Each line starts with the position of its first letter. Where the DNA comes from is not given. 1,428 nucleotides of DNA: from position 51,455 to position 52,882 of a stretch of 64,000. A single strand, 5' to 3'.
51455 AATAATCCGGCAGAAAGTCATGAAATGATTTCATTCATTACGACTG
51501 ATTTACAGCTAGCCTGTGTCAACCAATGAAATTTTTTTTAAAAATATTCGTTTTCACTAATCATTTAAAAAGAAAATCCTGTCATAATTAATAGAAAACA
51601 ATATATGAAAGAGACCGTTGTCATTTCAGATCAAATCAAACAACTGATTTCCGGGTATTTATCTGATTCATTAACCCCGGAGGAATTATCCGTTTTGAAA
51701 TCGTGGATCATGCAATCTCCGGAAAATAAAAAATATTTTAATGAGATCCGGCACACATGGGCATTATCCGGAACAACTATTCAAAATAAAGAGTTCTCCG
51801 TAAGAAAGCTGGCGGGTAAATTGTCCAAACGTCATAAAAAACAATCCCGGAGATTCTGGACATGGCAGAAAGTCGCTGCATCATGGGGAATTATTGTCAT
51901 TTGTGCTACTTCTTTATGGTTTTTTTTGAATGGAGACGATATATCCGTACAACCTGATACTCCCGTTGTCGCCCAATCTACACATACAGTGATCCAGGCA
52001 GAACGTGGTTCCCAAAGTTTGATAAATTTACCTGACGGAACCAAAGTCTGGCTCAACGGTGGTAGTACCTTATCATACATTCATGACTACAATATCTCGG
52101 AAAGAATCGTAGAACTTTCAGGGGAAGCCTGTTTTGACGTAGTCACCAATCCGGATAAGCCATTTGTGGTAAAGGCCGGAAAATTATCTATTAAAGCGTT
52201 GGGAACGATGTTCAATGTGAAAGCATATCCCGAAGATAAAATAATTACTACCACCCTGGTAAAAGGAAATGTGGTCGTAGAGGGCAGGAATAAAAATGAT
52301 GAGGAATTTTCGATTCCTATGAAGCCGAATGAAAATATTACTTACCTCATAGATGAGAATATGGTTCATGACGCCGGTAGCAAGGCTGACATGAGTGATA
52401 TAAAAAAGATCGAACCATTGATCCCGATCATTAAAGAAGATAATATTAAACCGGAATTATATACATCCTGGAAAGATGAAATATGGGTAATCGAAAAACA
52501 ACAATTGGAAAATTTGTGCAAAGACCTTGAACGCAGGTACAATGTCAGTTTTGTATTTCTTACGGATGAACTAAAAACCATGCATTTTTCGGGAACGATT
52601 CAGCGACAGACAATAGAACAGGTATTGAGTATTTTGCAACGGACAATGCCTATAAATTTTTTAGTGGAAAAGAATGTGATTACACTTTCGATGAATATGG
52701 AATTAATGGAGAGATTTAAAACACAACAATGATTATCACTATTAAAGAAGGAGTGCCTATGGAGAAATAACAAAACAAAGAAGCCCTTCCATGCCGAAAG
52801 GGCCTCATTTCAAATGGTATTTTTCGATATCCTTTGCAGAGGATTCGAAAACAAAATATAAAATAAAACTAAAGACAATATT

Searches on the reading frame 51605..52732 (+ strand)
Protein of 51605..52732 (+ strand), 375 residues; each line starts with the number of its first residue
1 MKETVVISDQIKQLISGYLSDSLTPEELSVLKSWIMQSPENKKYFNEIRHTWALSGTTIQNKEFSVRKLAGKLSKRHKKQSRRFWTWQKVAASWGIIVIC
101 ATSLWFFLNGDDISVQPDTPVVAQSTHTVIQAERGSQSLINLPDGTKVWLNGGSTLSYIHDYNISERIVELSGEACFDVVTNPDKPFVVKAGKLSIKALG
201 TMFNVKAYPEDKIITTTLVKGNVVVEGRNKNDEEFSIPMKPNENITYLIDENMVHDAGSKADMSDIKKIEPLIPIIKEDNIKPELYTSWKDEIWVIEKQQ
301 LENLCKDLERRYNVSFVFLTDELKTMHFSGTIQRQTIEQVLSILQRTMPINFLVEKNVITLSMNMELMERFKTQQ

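Call 54: search_protein_families(library=pfam, proteins=[window:51605-52732:+], max_evalue=0.01)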
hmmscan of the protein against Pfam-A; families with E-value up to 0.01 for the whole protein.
window:51605-52732:+ (375 aa): 2 families
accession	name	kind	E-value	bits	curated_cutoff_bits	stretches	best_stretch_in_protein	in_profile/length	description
PF16344.10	FecR_C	-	3.7e-17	62.5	24.4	1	295-360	3-69/70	FecR, C-terminal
PF04773.18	FecR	-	3.2e-14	53.6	24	1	129-223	2-96/97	FecR protein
